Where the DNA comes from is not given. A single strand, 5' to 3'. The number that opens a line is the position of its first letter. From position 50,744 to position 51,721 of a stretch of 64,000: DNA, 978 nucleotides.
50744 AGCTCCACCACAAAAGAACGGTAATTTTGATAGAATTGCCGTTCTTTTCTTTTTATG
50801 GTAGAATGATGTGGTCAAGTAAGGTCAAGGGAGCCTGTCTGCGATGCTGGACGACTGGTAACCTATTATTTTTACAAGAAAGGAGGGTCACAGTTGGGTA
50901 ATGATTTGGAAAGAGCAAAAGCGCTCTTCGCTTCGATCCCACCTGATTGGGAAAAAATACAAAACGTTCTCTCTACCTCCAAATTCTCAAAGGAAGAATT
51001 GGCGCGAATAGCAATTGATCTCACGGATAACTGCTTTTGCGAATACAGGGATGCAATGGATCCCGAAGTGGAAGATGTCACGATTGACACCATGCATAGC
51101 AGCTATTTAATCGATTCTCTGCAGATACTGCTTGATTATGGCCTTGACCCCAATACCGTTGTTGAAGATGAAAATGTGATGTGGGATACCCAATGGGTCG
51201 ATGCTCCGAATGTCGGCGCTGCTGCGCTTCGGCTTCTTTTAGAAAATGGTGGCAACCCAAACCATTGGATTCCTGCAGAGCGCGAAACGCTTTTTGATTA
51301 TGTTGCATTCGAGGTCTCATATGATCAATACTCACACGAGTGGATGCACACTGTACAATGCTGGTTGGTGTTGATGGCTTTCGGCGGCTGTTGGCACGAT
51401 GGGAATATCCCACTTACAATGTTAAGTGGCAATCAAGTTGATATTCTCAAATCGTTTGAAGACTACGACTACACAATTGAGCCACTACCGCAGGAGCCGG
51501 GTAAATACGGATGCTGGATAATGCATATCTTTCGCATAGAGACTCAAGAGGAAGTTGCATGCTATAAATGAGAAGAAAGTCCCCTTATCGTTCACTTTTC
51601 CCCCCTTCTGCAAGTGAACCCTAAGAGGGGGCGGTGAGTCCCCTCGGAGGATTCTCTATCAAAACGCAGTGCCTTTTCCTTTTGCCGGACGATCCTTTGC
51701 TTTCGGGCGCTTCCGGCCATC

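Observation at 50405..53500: AT-rich accessory islet immediately 3' of tmRNA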

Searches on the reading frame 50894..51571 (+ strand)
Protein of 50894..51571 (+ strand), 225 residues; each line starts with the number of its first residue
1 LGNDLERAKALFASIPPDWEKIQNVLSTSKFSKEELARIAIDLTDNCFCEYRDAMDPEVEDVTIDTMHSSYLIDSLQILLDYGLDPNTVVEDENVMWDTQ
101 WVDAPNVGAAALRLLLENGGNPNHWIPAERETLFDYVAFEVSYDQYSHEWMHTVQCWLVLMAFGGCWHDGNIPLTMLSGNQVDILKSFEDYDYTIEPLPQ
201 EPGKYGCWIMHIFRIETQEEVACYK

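Call 6: search_protein_families(library=pfam, proteins=[window:50894-51571:+], max_evalue=0.1)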
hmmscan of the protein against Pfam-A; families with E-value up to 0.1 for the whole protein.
window:50894-51571:+ (225 aa): 1 family
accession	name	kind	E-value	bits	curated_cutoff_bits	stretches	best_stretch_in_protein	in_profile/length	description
PF13637.12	Ank_4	-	0.0019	19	22.7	0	111-139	12-39/50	Ankyrin repeats (many copies)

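Call 7: search_protein_families(library=padloc, proteins=[window:50894-51571:+], max_evalue=0.1)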
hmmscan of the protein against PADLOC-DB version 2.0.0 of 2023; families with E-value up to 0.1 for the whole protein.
window:50894-51571:+ (225 aa): 0 families

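Call 8: search_protein_families(library=ncbifam, proteins=[window:50894-51571:+], max_evalue=0.1)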
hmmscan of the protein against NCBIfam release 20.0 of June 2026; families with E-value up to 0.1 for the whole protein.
window:50894-51571:+ (225 aa): 0 families

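Call 24: find_homologous_proteins(query=window:50894-51571:+)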
Query window:50894-51571:+ (225 aa): 85 proteins with E <= 0.001 among 261 candidates.
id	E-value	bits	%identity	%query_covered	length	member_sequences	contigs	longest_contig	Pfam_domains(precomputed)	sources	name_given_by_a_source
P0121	1.2e-136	472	90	100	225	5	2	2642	PF13637.13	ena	-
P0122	2.3e-124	432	78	100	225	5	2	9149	-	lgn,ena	-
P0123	1.6e-114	399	73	99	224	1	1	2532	-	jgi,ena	-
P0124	5.9e-110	384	70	100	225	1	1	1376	-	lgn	-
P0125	1.9e-108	379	68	99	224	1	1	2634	-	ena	-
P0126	4.8e-107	375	71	99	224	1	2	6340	-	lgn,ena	-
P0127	4.3e-106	372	68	100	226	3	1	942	-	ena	-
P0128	4.1e-103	362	63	98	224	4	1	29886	-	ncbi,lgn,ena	-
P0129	1.2e-102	360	69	96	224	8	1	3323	-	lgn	-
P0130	3.3e-102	359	63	99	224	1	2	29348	-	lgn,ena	-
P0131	2.6e-101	356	62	99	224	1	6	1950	-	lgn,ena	-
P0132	6.0e-101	355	63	99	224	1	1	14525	-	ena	-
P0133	3.4e-100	352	63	99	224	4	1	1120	-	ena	-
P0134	6.2e-100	352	65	98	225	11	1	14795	-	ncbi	-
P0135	1.0e-99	351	62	99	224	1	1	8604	-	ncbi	-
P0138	5.0e-98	345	63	99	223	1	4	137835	-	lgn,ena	-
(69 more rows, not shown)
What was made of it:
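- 50894..51571 (+): orfA: 225-aa ankyrin-repeat-like protein with a TTG start. 85 homologues of 224-225 aa (call 24).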

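Call 25: find_encoding_contigs(protein=P0121, flank=8000, max_places=4)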
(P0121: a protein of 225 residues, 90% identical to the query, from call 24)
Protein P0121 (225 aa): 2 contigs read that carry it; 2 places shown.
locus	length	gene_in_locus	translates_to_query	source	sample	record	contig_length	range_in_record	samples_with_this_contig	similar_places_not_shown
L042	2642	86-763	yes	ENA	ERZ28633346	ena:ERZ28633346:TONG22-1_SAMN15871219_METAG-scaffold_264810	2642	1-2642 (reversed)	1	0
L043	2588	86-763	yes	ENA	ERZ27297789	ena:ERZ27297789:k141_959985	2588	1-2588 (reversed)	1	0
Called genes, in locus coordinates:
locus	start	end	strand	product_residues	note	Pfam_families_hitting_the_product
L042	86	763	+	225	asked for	PF13637:Ank_4 (faint)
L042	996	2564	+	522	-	PF07969:Amidohydro_3, PF01979:Amidohydro_1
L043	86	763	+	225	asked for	PF13637:Ank_4 (faint)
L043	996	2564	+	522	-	PF07969:Amidohydro_3, PF01979:Amidohydro_1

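Call 26: find_encoding_contigs(protein=P0122, flank=8000, max_places=4)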
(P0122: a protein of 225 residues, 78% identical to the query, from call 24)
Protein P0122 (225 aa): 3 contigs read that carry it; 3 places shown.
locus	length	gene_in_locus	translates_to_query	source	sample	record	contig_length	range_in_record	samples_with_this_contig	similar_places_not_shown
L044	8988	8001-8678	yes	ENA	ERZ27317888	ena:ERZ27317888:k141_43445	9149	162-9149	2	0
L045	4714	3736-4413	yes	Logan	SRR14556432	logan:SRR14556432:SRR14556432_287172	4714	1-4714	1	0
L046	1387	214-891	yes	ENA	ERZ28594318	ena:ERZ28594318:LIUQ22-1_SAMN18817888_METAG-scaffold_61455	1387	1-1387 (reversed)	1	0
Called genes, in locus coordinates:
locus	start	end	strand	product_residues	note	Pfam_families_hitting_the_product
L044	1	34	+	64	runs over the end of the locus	?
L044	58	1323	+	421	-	-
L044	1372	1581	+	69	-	-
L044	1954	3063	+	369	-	PF00004:AAA (weak), PF07726:AAA_3 (weak), PF07728:AAA_5 (faint)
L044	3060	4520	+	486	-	PF13203:DUF2201_N, PF09967:DUF2201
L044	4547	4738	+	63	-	-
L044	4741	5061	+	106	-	-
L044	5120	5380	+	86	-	-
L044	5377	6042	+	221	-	-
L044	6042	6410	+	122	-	-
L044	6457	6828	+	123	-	PF14206:Cys_rich_CPCC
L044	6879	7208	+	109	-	-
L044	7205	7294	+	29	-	-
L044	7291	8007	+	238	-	-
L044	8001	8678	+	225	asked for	-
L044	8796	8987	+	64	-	?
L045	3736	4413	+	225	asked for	-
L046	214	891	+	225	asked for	-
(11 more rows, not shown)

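Call 27: find_encoding_contigs(protein=P0138, flank=8000, max_places=4)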
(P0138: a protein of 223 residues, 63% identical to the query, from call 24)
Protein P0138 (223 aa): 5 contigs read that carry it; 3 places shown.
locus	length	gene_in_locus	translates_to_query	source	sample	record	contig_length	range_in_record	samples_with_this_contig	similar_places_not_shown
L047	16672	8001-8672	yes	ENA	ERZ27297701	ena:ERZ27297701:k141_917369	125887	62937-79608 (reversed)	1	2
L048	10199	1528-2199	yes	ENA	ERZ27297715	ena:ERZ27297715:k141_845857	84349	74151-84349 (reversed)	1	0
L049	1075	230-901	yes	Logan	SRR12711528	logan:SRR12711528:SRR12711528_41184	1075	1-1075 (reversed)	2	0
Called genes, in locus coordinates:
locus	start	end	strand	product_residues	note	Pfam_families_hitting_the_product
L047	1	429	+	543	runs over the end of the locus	-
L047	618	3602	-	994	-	PF00395:SLH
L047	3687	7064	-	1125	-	PF13229:Beta_helix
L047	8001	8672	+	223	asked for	-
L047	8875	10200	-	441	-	PF01554:MatE (weak)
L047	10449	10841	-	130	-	PF01243:PNPOx_N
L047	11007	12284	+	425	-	PF07690:MFS_1, PF00083:Sugar_tr (faint), PF07690:MFS_1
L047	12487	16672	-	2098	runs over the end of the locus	PF09479:Flg_new (weak), PF00395:SLH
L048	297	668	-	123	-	-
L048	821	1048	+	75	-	PF13560:HTH_31, PF12844:HTH_19, PF01381:HTH_3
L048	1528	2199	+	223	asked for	-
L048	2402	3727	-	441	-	PF01554:MatE (weak)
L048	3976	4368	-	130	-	PF01243:PNPOx_N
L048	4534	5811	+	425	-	PF07690:MFS_1, PF00083:Sugar_tr (faint), PF07690:MFS_1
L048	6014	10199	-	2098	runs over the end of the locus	PF09479:Flg_new (weak), PF00395:SLH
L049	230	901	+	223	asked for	-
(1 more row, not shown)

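Call 52: predict_structure(alignment_id=A2)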
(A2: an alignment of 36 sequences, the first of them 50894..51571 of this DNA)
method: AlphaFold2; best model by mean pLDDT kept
length: 225 residues; sequences in the alignment: 36
mean_pLDDT: 95.3   pTM: 0.93
mean pLDDT of the five models: 95.3, 94.5, 92.9, 92.6, 92.0
residues with pLDDT >= 90: 200; 70-90: 24; 50-70: 1; < 50: 0
segments of 3 or more residues with pLDDT < 50: none
pLDDT, mean of each block of 10 residues (from residue 1): 88 96 95 98 96 90 91 99 98 96 97 99 95 97 92 98 97 97 98 95 85 98 96
secondary structure, 60 per line:
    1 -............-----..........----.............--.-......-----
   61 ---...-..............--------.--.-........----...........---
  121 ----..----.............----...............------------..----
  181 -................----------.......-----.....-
elements in order: H2-13 H19-28 H33-45 H50-55 H68-81 H95-101 H107-117 H133-143 H148-162 H182-190 E191-197 E208-214 E220-224
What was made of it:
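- Closest known: Ankyrin-repeat immunity proteins of secreted lipase effectors. Different: The match is weak (E = 0.011, TM 0.33, 15% identity). orfA has a C-terminal three-stranded sheet that is not part of an ankyrin stack (call 52).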

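Call 55: fold_search(model_id=the predicted structure, library=pdb)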
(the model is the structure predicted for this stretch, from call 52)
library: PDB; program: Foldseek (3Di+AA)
matches with E <= 10: 426; with E <= 0.001: 0
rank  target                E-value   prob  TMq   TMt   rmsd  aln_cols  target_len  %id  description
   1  7ubz_A                1.1e-02  0.99  0.33  0.32  13.6       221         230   15  Chymotrypsin digested toxin/immunity complex for a T6SS lipase effector from E. cloacae (released 2022-08-24)
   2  9cys_I                3.4e-02  0.94  0.33  0.33  13.8       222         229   15  Toxin/immunity complex for a T6SS lipase effector from E. cloacae (released 2024-08-14)
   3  4hrl_A                7.2e-02  0.96  0.36  0.47  12.2       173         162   14  Structural Basis for Eliciting a Cytotoxic Effect in HER2-Overexpressing Cancer Cells via Binding to the Extracellular (released 2013-10-16)
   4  7tts_B                1.3e-01  0.97  0.36  0.20   4.7       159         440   16  Skd3, hexamer, filtered (released 2022-09-28)
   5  6d7o                  1.4e-01  0.57  0.25  0.11  12.1       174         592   11  Crystal Structure of Rat TRPV6* in complex with 2-Aminoethoxydiphenyl borate (2-APB) (released 2018-07-18)
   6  6fp7_B                1.8e-01  0.85  0.36  0.47  12.4       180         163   13  mTFP1/DARPin 1238_E11 complex in space group P6522 (released 2018-10-03)
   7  5hry_A                2.3e-01  0.82  0.36  0.50  12.0       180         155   16  Computationally Designed Cyclic Dimer ank3C2_1 (released 2017-04-12)
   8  5le9                  2.3e-01  0.41  0.26  0.20  13.7       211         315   13  Crystal structure of DARPin-DARPin rigid fusion, variant DD_Off7_09_3G124 (released 2017-08-02)
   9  8xl2_C                3.0e-01  0.13  0.20  0.05  20.5       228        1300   12  Human acetyl-CoA carboxylase 1 filament in complex with acetyl-CoA (ACC1-inact) (released 2024-10-23)
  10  7x4n_C                3.1e-01  0.97  0.41  0.67   4.7       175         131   11  Crystal Structure of C. elegans kinesin-4 KLP-12 complexed with tubulin and DARPin (released 2022-09-21)
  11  7k4c_A                3.1e-01  0.47  0.29  0.12   9.5       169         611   11  Cryo-EM structure of human TRPV6 in complex with (4- phenylcyclohexyl)piperazine inhibitor Br-cis-22a (released 2020-12-09)
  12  6sa6                  3.3e-01  0.44  0.32  0.20  11.0       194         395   12  DARPin-Armadillo fusion A5 (released 2019-11-20)
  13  4o1o_A                3.5e-01  0.16  0.26  0.11  16.7       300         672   11  Crystal Structure of RNase L in complex with 2-5A (released 2014-02-05)
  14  6m12_a                3.6e-01  0.06  0.14  0.06  21.5       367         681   11  Crystal Structure of Rnase L in complex with SU11652 (released 2020-09-02)
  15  5mad_A                4.1e-01  0.80  0.27  0.39   7.6       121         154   15  GFP-binding DARPin 3G61 (released 2017-12-06)
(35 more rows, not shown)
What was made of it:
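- Closest known: Ankyrin-repeat immunity proteins of secreted lipase effectors. Same: This is the top Foldseek hit in the PDB (call 55).
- The top PDB fold hit of orfA is an ankyrin-repeat T6SS immunity protein (call 55).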

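Call 59: search_protein_families(library=phrogs, proteins=[window:50894-51571:+], max_evalue=0.01)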
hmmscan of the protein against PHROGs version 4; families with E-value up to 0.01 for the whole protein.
window:50894-51571:+ (225 aa): 0 families

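Call 67: search_dna_similar(query=window:50894-51571:+, collection=plasmids, mode=protein, max_rows=10, max_evalue=0.001)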
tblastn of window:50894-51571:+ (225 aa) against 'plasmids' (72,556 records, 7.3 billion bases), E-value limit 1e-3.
No match.

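Call 68: search_dna_similar(query=window:50894-51571:+, collection=phages, mode=protein, max_rows=10, max_evalue=0.001)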
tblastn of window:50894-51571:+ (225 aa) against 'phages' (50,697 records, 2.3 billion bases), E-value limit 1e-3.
No match.

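Call 70: search_protein_families(library=pfam, proteins=[L044:58-1323:+, L044:4547-4738:+, L044:4741-5061:+, L044:5120-5380:+, L044:5377-6042:+, L044:6042-6410:+, L044:6457-6828:+, L044:6879-7208:+, L044:7291-8007:+, L048:297-668:-], max_evalue=0.05)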
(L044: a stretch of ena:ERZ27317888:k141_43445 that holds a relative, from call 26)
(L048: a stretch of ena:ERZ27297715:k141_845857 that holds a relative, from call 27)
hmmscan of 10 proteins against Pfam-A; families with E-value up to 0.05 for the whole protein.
L044:58-1323:+ (421 aa): 0 families

L044:4547-4738:+ (63 aa): 0 families

L044:4741-5061:+ (106 aa): 0 families

L044:5120-5380:+ (86 aa): 0 families

L044:5377-6042:+ (221 aa): 1 family
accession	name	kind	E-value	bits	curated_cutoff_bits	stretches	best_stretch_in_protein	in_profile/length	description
PF13248.11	Zn_ribbon_3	-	0.048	13.6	27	0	2-10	2-10/26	zinc-ribbon domain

L044:6042-6410:+ (122 aa): 2 families
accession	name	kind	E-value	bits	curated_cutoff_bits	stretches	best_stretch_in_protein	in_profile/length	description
PF21228.3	RuBisCO_activase_AAA_helical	-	0.00086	20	27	1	39-95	17-73/96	Ribulose bisphosphate carboxylase/oxygenase activase, AAA, helical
PF06531.16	DUF1108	-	0.022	15.5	25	1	28-72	37-81/84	Protein of unknown function (DUF1108)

L044:6457-6828:+ (123 aa): 5 families
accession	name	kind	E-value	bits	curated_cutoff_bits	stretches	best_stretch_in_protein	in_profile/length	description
PF14206.11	Cys_rich_CPCC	-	1.2e-16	60.7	24.5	1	2-53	2-54/75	Cysteine-rich CPCC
PF05813.17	Orthopox_F7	-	0.023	15.3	25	1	38-80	34-79/80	Orthopoxvirus F7 protein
PF08271.17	Zn_Ribbon_TF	-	0.038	14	29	0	1-29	1-31/43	TFIIB zinc-binding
PF21349.2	RUBY_RBDX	-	0.042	13.7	26.5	0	2-26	2-25/30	Rubrerythrin, rubredoxin-like domain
PF13248.11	Zn_ribbon_3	-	0.045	13.7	27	0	20-25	5-10/26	zinc-ribbon domain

L044:6879-7208:+ (109 aa): 1 family
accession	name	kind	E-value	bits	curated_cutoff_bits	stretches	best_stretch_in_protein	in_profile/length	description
PF13455.12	MUG113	-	0.034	15.2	22.3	0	48-105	21-72/73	Meiotically up-regulated gene 113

L044:7291-8007:+ (238 aa): 0 families

L048:297-668:- (123 aa): 5 families
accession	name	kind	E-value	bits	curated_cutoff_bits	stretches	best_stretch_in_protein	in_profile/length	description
PF04977.20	DivIC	-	0.00071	19.8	28.9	0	71-112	4-45/80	Septum formation initiator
PF00643.29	zf-B_box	-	0.003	18.1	24.1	1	2-33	5-35/42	B-box zinc finger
PF14569.12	zf-UDP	-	0.008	16.7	27.1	1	7-46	22-62/78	Zinc-binding RING-finger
PF22586.1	ANCHR-like_BBOX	-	0.041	14.4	27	1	3-27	2-25/39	ANCHR-like B-box zinc-binding domain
PF13920.12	zf-C3HC4_3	-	0.049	13.9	27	0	2-40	4-43/49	Zinc finger, C3HC4 type (RING finger)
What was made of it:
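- Tried and rejected: An 'immunity gene array' reading for the orfA homologue in L044: the neighbouring small genes have no informative families (call 70).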

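Call 84: find_related_loci(query=A2, collection=viral_contigs, flank=6000)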
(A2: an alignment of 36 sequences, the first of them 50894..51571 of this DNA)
Query A2 (225 aa) in viral_contigs; peptide patterns used: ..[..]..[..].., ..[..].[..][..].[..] (x = any residue, [..] = any of these).
56 stretches matched a pattern, but none encodes a relative of the query by tblastn (E <= 1e-3).
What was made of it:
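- Tried and rejected: orfA is absent from 50,697 phage records, 72,556 plasmid records and 2.9 million viral contigs (calls 67, 68, 84).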

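Call 88: fold_search(model_id=the predicted structure, library=viral)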
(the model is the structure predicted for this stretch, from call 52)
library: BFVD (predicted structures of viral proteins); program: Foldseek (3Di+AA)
matches with E <= 10: 474; with E <= 0.001: 0
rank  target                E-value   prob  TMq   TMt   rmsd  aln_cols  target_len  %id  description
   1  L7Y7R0                1.8e-03  1.00  0.37  0.16   9.9       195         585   16  Putative ankyrin repeat protein [Megavirus lba]
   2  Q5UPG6                6.9e-03  1.00  0.47  0.28   9.2       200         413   14  Putative ankyrin repeat protein L92 [Acanthamoeba polyphaga mimivirus]
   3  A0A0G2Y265            1.7e-02  1.00  0.45  0.13   7.3       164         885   12  Ankyrin repeat protein [Acanthamoeba polyphaga mimivirus Kroon]
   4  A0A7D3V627            2.1e-02  1.00  0.44  0.44   4.8       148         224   17  Ankyrin repeat protein [Fadolivirus FV1/VV64]
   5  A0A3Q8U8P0            2.1e-02  1.00  0.43  0.11   4.8       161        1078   15  Ankyrin repeat protein [Megavirus baoshan]
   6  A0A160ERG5            2.2e-02  1.00  0.35  0.10   9.6       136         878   19  Putative ankyrin repeat protein [Powai lake megavirus]
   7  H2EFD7                2.2e-02  0.96  0.33  0.14  13.2       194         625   13  Putative ankyrin repeat protein [Moumouvirus sp. 'Monve']
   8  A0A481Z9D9            2.7e-02  0.97  0.38  0.36  11.2       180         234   14  F-box domain and ankyrin repeat protein [Pithovirus LCPAC304]
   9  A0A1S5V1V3            3.3e-02  1.00  0.46  0.20   4.4       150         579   15  (no name in the UniProt tables at hand)
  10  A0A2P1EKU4            3.3e-02  0.98  0.37  0.27   8.8       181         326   14  Ankyrin repeat protein [Moumouvirus australiensis]
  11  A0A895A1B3            3.5e-02  0.54  0.22  0.11  14.7       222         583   13  (no name in the UniProt tables at hand)
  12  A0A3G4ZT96            4.4e-02  0.96  0.35  0.12  12.5       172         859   13  Ankyrin repeat-containing protein [Edafosvirus sp.]
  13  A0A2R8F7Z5            4.6e-02  1.00  0.42  0.34   5.4       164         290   13  CPXV039 protein [Cowpox virus]
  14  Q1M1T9                5.1e-02  1.00  0.42  0.56   5.8       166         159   13  Ankyrin-like [Vaccinia virus]
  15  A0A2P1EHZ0            5.1e-02  0.99  0.42  0.48   5.0       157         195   13  (no name in the UniProt tables at hand)
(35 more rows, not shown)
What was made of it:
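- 50894..51571 (+): AF2 pLDDT 95 with ankyrin-repeat top hits (calls 52, 55, 88).
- On Ankyrin repeat proteins (Pfam Ank clan): The AF2 model's top fold hits are mainly ankyrin-repeat proteins, but with weak E-values (0.0018 or worse) and TM scores of 0.3-0.47 (calls 55, 88).
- Checked: An AF2 model (pLDDT 95) hits mainly ankyrin-repeat proteins, weakly: best PDB E = 0.011, best BFVD E = 0.0018 (calls 52, 55, 88).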
